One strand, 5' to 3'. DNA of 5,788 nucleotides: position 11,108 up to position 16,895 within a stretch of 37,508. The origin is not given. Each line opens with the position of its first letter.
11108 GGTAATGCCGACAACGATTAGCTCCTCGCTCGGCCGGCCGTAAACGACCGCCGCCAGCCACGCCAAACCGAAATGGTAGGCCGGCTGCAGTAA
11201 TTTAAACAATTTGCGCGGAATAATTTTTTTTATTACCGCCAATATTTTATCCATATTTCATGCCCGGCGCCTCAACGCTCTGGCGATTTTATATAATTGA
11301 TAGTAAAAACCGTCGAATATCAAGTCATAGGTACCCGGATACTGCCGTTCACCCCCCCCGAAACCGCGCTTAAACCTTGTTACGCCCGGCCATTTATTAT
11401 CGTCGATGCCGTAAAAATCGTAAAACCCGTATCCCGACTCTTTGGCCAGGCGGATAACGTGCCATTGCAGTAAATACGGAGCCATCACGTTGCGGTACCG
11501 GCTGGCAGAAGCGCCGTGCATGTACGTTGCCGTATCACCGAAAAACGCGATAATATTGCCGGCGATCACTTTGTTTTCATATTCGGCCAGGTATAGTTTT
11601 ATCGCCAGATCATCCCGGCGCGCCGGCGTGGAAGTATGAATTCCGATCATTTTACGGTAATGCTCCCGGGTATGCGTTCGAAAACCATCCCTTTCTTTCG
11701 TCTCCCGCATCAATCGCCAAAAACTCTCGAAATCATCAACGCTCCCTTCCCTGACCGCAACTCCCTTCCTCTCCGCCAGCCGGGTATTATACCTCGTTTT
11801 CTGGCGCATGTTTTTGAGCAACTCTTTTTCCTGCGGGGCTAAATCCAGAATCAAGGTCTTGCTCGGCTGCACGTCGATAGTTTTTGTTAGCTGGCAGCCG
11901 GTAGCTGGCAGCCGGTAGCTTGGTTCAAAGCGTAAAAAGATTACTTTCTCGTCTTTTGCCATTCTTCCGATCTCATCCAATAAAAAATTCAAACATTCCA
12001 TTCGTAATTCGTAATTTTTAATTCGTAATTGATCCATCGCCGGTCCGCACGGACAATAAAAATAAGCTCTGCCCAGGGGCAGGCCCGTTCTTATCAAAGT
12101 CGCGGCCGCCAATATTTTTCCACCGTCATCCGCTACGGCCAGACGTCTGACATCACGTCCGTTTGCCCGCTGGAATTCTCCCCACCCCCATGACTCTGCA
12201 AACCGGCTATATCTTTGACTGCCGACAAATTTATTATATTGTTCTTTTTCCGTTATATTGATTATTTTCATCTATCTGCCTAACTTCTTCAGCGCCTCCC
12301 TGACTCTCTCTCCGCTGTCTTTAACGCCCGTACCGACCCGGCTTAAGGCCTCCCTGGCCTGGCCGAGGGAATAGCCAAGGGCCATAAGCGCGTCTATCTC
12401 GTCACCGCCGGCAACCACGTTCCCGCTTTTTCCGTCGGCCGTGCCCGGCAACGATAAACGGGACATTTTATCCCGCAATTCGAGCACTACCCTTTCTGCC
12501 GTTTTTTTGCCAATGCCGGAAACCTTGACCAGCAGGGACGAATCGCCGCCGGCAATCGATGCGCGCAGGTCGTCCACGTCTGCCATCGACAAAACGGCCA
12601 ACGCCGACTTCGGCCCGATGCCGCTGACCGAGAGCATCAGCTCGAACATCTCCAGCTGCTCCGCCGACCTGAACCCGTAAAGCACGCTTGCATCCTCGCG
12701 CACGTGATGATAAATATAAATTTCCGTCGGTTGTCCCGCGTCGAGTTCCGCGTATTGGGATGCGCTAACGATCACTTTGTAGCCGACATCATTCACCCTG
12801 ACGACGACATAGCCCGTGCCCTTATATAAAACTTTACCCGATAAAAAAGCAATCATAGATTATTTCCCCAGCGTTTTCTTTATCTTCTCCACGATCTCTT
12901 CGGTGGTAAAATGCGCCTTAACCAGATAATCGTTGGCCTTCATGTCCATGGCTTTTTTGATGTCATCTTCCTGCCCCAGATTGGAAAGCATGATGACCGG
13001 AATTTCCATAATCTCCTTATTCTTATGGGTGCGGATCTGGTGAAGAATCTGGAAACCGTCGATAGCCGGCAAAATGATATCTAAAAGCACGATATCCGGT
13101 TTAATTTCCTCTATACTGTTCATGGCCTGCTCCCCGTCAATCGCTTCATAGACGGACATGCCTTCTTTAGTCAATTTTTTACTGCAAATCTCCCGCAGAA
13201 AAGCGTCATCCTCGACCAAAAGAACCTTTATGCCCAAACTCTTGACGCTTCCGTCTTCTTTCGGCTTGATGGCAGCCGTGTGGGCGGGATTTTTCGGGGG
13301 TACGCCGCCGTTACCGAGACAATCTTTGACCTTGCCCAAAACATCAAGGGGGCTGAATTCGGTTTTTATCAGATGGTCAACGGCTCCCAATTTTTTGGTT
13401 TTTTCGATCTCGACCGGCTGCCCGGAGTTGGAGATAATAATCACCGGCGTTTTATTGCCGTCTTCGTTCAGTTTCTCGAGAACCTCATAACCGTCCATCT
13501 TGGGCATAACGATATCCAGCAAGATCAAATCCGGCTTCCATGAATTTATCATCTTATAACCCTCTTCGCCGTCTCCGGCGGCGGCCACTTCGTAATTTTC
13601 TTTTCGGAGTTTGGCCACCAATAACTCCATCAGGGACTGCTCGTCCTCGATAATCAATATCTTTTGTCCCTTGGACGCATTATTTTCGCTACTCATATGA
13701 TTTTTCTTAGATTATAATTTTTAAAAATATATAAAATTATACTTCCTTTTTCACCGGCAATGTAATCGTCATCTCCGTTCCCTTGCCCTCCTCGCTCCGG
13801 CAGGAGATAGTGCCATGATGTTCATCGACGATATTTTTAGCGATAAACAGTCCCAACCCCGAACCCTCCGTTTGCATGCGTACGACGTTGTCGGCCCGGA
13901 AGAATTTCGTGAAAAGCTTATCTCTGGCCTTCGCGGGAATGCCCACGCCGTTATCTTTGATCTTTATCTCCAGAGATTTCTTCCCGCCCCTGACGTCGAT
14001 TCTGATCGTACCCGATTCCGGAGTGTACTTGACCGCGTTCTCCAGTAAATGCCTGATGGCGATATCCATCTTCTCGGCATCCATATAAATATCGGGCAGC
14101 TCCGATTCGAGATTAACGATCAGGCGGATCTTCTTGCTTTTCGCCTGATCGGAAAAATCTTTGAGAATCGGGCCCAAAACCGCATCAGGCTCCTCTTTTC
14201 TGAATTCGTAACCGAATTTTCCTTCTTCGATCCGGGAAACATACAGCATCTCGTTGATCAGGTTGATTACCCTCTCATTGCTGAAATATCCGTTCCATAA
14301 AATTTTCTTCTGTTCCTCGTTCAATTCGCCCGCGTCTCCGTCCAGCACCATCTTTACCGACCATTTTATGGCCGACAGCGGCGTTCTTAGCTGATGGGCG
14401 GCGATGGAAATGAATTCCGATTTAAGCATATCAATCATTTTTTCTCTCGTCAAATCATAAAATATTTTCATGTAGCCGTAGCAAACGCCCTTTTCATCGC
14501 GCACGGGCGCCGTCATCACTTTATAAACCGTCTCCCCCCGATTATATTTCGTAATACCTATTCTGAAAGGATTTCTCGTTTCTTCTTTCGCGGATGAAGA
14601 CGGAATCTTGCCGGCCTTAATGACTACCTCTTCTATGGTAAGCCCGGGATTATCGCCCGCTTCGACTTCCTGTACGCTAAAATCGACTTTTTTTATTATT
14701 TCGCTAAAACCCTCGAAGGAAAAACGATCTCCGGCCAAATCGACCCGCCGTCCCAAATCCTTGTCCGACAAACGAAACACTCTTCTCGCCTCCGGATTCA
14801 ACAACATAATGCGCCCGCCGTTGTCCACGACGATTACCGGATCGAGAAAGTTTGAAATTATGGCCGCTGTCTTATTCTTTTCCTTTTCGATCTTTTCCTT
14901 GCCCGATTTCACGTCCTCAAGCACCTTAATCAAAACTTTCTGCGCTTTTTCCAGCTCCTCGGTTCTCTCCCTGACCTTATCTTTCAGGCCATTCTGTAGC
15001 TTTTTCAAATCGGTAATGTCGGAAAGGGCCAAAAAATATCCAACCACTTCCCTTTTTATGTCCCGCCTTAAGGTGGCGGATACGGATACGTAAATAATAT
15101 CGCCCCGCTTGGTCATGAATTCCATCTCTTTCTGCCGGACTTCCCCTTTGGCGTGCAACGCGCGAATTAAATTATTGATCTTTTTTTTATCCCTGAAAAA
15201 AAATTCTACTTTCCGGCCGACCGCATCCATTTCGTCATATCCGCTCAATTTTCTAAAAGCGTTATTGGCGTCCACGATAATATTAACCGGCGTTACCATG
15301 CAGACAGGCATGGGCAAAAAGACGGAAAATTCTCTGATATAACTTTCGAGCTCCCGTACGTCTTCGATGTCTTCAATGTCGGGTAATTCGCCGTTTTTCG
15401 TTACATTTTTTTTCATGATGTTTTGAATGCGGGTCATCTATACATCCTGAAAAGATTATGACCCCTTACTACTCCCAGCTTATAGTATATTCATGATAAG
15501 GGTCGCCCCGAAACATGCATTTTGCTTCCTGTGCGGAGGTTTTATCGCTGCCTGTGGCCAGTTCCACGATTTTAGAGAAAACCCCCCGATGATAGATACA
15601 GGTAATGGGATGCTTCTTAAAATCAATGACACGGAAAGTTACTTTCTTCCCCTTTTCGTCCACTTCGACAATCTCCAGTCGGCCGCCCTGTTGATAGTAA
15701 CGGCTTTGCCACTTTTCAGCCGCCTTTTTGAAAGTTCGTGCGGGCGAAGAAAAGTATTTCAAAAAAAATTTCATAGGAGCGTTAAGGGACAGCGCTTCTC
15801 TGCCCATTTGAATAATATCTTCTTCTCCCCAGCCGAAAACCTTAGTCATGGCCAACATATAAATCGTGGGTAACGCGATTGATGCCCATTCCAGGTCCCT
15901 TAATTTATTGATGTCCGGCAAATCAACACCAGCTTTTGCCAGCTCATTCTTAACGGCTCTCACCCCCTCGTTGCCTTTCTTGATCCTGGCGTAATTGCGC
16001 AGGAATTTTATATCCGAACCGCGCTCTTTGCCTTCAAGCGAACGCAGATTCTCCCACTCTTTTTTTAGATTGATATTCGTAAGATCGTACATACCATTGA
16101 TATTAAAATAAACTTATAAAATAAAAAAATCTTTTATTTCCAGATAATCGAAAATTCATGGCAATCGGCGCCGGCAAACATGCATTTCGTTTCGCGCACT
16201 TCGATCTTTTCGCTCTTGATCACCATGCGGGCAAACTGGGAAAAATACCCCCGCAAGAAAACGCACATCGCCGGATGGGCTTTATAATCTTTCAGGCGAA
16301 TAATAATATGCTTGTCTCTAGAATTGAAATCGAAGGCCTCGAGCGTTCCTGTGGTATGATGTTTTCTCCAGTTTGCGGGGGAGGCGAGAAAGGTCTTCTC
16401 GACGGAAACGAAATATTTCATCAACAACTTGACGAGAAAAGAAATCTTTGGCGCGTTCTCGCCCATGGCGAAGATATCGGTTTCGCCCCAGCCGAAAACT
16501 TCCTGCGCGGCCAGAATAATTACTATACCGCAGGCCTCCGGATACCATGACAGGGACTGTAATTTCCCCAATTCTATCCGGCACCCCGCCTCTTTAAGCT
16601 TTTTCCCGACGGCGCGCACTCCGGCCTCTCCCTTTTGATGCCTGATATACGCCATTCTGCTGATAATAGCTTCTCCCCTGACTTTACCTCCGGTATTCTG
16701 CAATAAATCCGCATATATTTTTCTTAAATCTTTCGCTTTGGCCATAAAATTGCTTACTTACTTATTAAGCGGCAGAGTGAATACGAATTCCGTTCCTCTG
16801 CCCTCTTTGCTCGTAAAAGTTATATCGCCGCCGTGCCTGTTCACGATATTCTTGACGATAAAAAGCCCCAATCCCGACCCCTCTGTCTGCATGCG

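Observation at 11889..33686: Window-wide family of tandem repeats with 7-nt (or 14-nt) period, sitting in frame inside conserved genes as well as between genes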

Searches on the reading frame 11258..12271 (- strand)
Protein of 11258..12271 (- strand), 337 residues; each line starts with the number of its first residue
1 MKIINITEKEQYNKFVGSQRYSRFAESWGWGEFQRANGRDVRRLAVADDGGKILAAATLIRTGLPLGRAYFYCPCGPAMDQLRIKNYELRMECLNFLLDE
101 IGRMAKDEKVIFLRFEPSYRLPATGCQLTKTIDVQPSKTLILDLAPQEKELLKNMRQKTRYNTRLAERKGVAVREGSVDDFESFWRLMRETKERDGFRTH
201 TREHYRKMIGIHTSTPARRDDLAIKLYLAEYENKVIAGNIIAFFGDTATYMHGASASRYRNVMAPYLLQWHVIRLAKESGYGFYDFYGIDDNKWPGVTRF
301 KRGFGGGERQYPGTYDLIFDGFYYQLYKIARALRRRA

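Call 6: search_protein_families(library=pfam, proteins=[window:11258-12271:-])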
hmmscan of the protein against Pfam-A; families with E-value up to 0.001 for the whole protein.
window:11258-12271:- (337 aa): 2 families
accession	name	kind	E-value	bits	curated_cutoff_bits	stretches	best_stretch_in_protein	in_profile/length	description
PF02388.22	FemAB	-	1.3e-53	182.8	24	3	228-330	299-404/406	FemAB family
PF13480.13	Acetyltransf_6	-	1.1e-15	58.5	22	1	154-301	2-142/143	Acetyltransferase (GNAT) domain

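Call 39: find_homologous_proteins(query=window:11258-12271:-, max_evalue=1e-20)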
Query window:11258-12271:- (337 aa): 2374 proteins with E <= 1e-20 among 5594 candidates; the best 120 are listed.
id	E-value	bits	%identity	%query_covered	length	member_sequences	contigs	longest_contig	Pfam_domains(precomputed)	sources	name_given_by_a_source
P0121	2.3e-155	535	100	69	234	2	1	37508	PF13480.14,PF02388.23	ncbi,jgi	-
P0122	4.2e-126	439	59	99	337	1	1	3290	PF13480.14,PF02388.23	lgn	-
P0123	5.5e-124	432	58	99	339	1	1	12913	PF13480.14,PF02388.23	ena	-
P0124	3.6e-123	429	57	99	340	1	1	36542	PF13480.14,PF02388.23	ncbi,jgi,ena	-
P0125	1.7e-116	407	55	99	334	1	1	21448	PF13480.14,PF02388.23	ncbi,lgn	-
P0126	7.9e-116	405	52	99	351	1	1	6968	PF13480.14,PF02388.23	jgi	-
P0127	2.6e-115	403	55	99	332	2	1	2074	PF13480.14,PF02388.23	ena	-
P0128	7.5e-115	402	52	99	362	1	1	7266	PF13480.14,PF02388.23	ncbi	-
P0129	1.1e-114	401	54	100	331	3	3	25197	PF13480.14,PF02388.23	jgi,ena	-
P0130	2.0e-114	400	56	97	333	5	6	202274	PF13480.14,PF02388.23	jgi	-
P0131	2.3e-114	400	51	99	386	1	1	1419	PF13480.14,PF02388.23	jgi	-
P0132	2.6e-114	400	54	99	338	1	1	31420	PF13480.14,PF02388.23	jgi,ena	-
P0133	3.4e-114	400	53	99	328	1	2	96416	PF13480.14,PF02388.23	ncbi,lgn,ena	-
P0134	1.5e-113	397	53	99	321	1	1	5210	PF13480.14,PF02388.23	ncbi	-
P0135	1.5e-113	397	55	100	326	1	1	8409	PF13480.14,PF02388.23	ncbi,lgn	ncbi:MAG: peptidoglycan bridge formation glycyltransferase FemA/FemB family protein [Patescibacteria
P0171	3.6e-108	380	53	99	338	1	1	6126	PF13480.14,PF02388.23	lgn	-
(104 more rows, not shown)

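Call 56: find_encoding_contigs(protein=P0171, flank=3000, max_places=1)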
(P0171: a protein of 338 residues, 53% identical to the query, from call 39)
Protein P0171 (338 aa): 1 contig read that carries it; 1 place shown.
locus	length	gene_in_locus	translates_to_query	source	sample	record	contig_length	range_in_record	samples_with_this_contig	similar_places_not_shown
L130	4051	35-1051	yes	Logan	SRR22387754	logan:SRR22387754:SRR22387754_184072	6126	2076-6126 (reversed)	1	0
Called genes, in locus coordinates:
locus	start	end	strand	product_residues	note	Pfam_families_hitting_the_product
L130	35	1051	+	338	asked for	PF02388:FemAB, PF13480:Acetyltransf_6, PF02388:FemAB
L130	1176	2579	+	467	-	PF08245:Mur_ligase_M, PF02875:Mur_ligase_C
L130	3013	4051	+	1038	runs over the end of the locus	?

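Call 69: predict_structure(alignment_id=A5)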
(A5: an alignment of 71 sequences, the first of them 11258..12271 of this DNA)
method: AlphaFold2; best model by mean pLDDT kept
length: 337 residues; sequences in the alignment: 71
mean_pLDDT: 95.1   pTM: 0.92
mean pLDDT of the five models: 95.1, 94.7, 94.4, 94.3, 94.1
residues with pLDDT >= 90: 309; 70-90: 23; 50-70: 5; < 50: 0
segments of 3 or more residues with pLDDT < 50: none
pLDDT, mean of each block of 10 residues (from residue 1): 97 96 95 96 97 97 97 95 86 96 98 95 89 94 98 98 98 96 97 93 94 69 96 98 97 97 98 98 97 95 98 97 97 94
secondary structure, 60 per line:
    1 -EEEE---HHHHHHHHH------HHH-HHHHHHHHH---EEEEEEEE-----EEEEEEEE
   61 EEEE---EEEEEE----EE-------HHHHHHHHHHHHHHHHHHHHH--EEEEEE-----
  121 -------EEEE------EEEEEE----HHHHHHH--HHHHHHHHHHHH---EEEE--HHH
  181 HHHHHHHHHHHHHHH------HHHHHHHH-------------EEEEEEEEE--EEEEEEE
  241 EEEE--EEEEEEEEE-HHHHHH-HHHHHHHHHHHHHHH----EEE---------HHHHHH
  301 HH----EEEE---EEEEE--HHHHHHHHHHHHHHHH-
elements in order: E2-5 H9-17 H28-36 E40-47 E53-64 E68-73 H87-107 E110-115 E128-131 E138-143 H148-154 H157-168 E172-175 H178-195 H202-209 E223-231 E234-244 E247-255 H257-262 H264-278 E283-285 H295-302 E307-310 E314-318 H321-336
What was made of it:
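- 12000..12030 (-): FemX-like gene, site 1. Sense-strand tract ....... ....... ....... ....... encoding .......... (aa 81-91). The AF2 model (pLDDT 95) places it in a loop plus the N-cap of helix 87-107 (call 69).
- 11888..11920 (-): FemX-like gene, site 2. 33 nt of alternating heptamers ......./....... (TRF 14-mer x2.4, 100%) encoding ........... (aa 118-128). It lies in the loop between strands 110-115 and 128-131 (call 69).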

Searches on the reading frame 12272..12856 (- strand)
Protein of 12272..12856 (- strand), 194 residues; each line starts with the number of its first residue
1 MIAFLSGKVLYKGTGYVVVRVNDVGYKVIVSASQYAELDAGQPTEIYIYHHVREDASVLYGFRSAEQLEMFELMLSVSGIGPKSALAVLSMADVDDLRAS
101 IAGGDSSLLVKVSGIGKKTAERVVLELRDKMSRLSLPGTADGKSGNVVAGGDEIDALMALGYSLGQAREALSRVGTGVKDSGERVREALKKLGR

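Call 8: search_protein_families(library=pfam, proteins=[window:12272-12856:-])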
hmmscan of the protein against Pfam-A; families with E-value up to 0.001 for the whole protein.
window:12272-12856:- (194 aa): 4 families
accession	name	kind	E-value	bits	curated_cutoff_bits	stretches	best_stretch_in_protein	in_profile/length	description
PF01330.27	RuvA_N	-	1.3e-19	70.5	23.6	1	1-61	1-61/61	RuvA N terminal domain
PF14520.12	HHH_5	-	6.5e-15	55.8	27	1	71-129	1-57/57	Helix-hairpin-helix domain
PF00633.29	HHH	-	6.7e-08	32.4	24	0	109-124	13-28/30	Helix-hairpin-helix motif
PF07499.19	RuvA_C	-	5.2e-07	30.5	24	1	155-192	8-46/47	RuvA, C-terminal domain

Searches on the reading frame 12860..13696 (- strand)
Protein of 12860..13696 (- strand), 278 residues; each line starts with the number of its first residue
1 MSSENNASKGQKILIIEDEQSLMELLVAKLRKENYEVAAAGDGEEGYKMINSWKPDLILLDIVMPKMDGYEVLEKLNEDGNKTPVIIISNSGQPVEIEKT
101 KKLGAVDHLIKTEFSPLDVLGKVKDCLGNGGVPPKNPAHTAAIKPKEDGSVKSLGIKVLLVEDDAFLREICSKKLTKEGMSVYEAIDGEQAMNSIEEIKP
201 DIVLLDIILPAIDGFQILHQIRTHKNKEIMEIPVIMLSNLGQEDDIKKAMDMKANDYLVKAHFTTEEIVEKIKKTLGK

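Call 8: search_protein_families(library=pfam, proteins=[window:12860-13696:-])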
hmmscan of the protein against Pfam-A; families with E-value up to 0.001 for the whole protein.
window:12860-13696:- (278 aa): 1 family
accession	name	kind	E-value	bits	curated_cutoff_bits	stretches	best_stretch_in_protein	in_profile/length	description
PF00072.30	Response_reg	-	4.8e-52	175.2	30.2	2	13-112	1-100/111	Response regulator receiver domain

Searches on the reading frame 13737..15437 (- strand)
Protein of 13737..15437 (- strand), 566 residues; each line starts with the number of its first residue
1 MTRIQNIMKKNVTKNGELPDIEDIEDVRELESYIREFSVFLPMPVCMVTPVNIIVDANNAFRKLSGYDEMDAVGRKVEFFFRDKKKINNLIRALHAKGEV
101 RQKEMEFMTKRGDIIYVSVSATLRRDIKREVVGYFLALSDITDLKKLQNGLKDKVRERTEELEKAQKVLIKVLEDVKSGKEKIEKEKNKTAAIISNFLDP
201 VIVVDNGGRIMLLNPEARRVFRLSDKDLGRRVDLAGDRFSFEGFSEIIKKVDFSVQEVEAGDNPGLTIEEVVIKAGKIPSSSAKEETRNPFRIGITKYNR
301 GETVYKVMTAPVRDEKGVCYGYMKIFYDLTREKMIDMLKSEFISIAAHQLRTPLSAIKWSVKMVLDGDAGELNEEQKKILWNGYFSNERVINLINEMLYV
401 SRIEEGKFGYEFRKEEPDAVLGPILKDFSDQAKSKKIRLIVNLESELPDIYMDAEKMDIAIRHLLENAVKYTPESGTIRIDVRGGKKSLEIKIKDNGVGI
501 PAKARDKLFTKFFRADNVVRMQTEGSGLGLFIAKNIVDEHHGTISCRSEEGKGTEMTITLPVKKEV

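Call 8: search_protein_families(library=pfam, proteins=[window:13737-15437:-])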
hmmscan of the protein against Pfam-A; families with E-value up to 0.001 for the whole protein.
window:13737-15437:- (566 aa): 9 families
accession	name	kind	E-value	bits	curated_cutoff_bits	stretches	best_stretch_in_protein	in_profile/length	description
PF02518.31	HATPase_c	-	7.1e-28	97.7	26.4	1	453-563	2-110/111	Histidine kinase-, DNA gyrase B-, and HSP90-like ATPase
PF13426.13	PAS_9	-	2.4e-16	60.3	27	1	44-143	3-103/103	PAS domain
PF00989.32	PAS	-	3.3e-16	59.7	22.6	2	41-141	10-113/113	PAS fold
PF08448.16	PAS_4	-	8.7e-16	58.6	23.1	1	41-145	4-109/110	PAS fold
PF00512.31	HisKA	-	1.1e-13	51.4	26.9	1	339-406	2-66/66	His Kinase A (phospho-acceptor) domain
PF13188.13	PAS_8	-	1.1e-09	38.3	21.8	1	190-238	3-53/65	PAS domain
PF13596.12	PAS_10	-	1e-07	33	22.1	0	201-250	12-61/106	PAS domain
PF13581.12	HATPase_c_2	-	1.6e-06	28.6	27.4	1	454-558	29-125/127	Histidine kinase-like ATPase domain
PF08447.18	PAS_3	-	0.00058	20.5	25.6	0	55-132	2-83/89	PAS fold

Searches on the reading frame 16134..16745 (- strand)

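Call 8: search_protein_families(library=pfam, proteins=[window:16134-16745:-])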
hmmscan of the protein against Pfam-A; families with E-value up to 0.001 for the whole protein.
window:16134-16745:- (203 aa): 1 family
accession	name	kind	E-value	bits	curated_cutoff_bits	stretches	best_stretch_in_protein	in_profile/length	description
PF02830.23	V4R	-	2.4e-05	24.8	31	1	155-199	16-59/62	V4R domain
